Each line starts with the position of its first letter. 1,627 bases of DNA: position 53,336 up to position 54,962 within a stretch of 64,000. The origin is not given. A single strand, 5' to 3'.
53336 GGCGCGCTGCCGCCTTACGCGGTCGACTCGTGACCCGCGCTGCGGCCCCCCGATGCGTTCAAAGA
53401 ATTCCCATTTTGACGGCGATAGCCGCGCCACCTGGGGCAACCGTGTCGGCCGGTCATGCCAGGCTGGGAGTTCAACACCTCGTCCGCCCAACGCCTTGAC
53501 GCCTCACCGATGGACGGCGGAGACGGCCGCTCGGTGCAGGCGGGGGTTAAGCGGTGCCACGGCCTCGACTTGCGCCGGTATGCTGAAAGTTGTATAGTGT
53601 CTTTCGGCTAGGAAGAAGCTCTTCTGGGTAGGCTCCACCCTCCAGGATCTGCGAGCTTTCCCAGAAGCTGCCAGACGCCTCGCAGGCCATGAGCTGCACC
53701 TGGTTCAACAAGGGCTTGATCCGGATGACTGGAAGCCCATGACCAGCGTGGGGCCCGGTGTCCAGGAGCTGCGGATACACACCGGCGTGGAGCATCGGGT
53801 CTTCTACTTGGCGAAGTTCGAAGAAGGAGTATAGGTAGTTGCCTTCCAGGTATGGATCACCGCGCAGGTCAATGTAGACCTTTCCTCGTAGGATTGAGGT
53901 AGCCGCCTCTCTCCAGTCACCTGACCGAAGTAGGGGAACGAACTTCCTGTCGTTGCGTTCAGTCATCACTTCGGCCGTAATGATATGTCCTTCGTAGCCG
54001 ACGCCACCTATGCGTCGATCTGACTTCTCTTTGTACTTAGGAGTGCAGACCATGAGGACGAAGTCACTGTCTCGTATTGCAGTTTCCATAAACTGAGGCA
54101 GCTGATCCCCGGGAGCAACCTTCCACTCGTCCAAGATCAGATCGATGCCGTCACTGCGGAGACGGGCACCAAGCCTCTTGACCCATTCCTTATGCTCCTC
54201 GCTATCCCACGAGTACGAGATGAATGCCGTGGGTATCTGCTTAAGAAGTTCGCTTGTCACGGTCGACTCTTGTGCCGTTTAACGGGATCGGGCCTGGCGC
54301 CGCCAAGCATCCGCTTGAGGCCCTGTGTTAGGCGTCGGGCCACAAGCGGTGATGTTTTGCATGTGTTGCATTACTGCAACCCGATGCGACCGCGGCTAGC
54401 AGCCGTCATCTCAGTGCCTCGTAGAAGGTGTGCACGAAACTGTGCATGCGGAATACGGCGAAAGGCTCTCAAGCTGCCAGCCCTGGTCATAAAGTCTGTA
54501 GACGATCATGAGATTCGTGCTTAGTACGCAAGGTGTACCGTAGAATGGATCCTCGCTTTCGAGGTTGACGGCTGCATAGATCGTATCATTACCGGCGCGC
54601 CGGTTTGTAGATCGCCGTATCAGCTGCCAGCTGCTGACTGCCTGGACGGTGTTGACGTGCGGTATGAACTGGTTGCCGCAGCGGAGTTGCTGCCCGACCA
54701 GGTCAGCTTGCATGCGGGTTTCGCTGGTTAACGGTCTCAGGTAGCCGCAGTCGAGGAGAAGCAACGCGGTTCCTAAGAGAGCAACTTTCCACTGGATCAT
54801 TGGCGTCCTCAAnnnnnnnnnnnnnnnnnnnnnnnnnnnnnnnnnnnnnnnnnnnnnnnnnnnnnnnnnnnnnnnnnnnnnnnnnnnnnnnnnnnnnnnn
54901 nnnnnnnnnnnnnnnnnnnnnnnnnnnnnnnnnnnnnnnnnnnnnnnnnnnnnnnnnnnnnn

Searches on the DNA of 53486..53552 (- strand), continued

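Call 125: search_with_rna_model(model_id=R2, sources=[L090, L091, L092, L093, L094, L095, L096, L097, L098, L099, L100, L101, L102, L103, L104, L105, L106, L107, L108, L109, L110, L111, L112, L113, L114, L115, L116, L117, L118, L119, L120, L121, L122, L123, L124, L125, L126, L127, L128, L129, L130, L131, L132, L133, L134, L135, L136, L137, L138, L139, L140, L141, L142, L143, L144, L145, L146, L147, L148, L149, L150, L151, L152, L153, L154, L155, L156, L157, L158, L159, L160, L161, L162, L163, L164, L165, L166, L167, L168, L169, L170, L171, L172, L173, L174, L175, L176, L177, L178, L179, L180, L007, L008, L009, L210, L212, L213, L214], max_evalue=1)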
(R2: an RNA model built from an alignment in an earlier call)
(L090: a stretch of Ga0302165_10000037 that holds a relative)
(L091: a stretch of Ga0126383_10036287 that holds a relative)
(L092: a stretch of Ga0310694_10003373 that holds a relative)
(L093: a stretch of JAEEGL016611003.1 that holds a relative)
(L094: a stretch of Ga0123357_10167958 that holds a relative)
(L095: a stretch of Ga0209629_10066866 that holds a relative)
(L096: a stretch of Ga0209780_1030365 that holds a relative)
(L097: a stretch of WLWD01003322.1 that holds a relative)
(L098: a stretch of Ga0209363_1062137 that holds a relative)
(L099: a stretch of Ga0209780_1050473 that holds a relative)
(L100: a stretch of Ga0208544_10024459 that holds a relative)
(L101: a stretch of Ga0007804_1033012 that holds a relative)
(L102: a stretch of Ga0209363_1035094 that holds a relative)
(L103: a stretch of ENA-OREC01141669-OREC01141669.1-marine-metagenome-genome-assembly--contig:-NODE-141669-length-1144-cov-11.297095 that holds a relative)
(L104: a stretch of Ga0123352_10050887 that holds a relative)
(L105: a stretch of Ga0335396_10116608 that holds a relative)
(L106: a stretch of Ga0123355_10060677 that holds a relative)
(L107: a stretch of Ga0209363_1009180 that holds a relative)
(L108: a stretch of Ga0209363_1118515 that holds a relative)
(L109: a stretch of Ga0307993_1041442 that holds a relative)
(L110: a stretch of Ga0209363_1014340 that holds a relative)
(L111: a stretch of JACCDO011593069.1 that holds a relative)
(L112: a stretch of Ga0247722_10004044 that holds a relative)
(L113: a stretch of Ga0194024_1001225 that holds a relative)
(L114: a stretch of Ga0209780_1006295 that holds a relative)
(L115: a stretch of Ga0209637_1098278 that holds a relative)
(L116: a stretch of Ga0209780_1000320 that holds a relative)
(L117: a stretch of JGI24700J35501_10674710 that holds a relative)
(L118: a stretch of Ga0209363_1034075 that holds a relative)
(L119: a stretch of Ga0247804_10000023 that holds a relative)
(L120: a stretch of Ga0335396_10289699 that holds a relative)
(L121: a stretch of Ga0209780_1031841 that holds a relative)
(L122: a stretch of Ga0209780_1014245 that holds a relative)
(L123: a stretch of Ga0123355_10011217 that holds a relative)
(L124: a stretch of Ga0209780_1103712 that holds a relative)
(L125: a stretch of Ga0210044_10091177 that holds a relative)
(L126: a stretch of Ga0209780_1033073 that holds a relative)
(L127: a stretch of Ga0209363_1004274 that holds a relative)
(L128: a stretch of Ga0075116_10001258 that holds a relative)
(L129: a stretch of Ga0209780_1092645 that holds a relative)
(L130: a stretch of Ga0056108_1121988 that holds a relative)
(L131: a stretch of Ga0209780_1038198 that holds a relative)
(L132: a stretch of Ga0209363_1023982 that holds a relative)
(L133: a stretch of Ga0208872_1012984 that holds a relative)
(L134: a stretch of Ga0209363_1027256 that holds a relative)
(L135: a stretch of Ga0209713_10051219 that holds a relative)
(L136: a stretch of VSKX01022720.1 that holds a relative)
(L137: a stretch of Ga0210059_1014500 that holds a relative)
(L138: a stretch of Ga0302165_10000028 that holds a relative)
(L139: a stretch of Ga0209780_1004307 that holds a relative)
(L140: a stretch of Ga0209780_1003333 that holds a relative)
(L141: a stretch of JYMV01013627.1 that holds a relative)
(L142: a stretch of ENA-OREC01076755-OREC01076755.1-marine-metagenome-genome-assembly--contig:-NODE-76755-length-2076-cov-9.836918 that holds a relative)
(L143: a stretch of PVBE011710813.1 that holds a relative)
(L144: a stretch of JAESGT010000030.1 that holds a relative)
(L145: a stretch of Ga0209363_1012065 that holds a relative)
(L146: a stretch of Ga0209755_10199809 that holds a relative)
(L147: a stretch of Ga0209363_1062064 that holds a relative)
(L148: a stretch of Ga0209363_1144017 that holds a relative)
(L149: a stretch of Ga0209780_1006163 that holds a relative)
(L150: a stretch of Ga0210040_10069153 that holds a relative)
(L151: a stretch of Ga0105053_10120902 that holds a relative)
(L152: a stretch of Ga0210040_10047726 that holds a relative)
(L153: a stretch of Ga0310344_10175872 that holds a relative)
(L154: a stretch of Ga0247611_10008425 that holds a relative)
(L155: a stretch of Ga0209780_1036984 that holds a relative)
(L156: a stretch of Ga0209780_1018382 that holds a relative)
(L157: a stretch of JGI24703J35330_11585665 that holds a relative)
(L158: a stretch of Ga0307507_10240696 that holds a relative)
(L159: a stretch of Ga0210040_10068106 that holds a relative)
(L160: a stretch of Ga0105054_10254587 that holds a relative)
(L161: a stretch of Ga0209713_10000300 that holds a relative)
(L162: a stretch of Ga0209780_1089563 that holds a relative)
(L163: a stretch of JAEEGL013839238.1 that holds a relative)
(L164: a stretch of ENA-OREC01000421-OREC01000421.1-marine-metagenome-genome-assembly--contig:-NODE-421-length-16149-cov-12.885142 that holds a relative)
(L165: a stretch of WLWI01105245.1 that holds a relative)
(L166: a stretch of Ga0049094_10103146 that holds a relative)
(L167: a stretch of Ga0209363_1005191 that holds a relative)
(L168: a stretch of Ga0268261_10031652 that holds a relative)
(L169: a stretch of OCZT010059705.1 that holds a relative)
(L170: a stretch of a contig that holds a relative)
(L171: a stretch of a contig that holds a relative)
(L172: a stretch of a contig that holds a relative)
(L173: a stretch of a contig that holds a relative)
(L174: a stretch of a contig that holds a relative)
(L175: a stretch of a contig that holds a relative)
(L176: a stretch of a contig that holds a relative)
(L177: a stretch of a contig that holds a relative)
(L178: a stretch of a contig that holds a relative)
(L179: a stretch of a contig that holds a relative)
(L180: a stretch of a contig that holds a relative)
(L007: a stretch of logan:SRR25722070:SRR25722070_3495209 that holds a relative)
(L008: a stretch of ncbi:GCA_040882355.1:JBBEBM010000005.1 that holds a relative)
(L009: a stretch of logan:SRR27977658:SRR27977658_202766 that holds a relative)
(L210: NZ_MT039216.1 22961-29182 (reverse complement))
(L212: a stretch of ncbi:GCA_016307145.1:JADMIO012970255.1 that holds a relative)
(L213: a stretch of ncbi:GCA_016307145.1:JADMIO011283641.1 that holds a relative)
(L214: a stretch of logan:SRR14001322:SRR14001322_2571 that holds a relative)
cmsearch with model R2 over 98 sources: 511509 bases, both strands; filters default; matches with E-value up to 1: 2.
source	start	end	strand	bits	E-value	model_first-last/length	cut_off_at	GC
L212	4219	4276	+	21.9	0.0028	1-70/70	no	0.66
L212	4219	4276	-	21.9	0.0028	1-70/70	no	0.66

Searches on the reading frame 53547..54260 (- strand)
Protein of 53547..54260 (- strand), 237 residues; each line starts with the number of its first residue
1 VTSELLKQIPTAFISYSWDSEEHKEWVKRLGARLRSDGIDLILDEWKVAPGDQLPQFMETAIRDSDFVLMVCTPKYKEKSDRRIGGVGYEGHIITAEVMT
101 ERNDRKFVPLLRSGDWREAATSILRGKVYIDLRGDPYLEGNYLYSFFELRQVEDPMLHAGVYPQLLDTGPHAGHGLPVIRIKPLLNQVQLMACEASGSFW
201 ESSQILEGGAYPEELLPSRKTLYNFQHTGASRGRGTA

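Call 5: search_protein_families(library=pfam, proteins=[window:53547-54260:-], max_evalue=0.01)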
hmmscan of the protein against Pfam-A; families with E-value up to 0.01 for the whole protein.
window:53547-54260:- (237 aa): 3 families
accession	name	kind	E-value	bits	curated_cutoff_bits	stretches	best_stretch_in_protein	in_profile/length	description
PF13676.11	TIR_2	-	1.1e-22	81.2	28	1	13-135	2-111/122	TIR domain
PF08357.16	SEFIR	-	1.7e-13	51.5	23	1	11-109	2-116/150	SEFIR domain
PF01582.25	TIR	-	0.0048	17.1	21.3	1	13-79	2-70/179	TIR domain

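Call 8: search_protein_families(library=padloc, proteins=[window:53547-54260:-], max_evalue=0.01)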
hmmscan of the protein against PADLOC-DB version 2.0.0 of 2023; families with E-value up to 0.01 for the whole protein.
window:53547-54260:- (237 aa): 3 families
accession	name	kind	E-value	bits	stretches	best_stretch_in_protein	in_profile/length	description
PDLC03957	bSEFIR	-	6.6e-59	198.7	1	7-142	36-173/412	-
PDLC05062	PDC-S66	-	5e-07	27.5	1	13-79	152-216/282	-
PDLC00434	ThsB1|ThsB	-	0.00046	17.4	1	4-78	133-205/396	TIR-like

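Call 34: search_protein_families(library=ncbifam, proteins=[window:53547-54260:-], max_evalue=0.01)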
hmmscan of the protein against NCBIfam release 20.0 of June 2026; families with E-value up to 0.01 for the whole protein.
window:53547-54260:- (237 aa): 2 families
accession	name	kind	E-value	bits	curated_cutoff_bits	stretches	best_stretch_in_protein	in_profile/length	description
NF058526.1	Thoeris_type3_ThcB4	equivalog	1.1e-05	24.5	220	1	4-78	122-194/375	Thoeris type III anti-phage system protein ThcB4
NF042941.1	Retron_TIR_antiphage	equivalog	0.0022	16.8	600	1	17-80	345-408/464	TIR domain-containing anti-phage reverse transcriptase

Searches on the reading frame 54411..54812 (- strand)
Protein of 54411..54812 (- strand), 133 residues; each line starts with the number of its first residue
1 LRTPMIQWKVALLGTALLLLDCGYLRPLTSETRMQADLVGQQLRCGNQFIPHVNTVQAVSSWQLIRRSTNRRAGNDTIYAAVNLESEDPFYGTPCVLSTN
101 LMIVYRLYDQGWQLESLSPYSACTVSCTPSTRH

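Call 5: search_protein_families(library=pfam, proteins=[window:54411-54812:-], max_evalue=0.01)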
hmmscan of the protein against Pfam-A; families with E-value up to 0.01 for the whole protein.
window:54411-54812:- (133 aa): 0 families

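Call 8: search_protein_families(library=padloc, proteins=[window:54411-54812:-], max_evalue=0.01)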
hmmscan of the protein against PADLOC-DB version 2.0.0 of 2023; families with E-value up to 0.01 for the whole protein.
window:54411-54812:- (133 aa): 0 families

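Call 34: search_protein_families(library=ncbifam, proteins=[window:54411-54812:-], max_evalue=0.01)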
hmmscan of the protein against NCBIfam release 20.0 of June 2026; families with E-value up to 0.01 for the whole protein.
window:54411-54812:- (133 aa): 0 families

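Call 40: search_protein_families(library=pfam, proteins=[window:54411-54812:-], max_evalue=1)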
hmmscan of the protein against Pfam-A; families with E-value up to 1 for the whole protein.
window:54411-54812:- (133 aa): 0 families
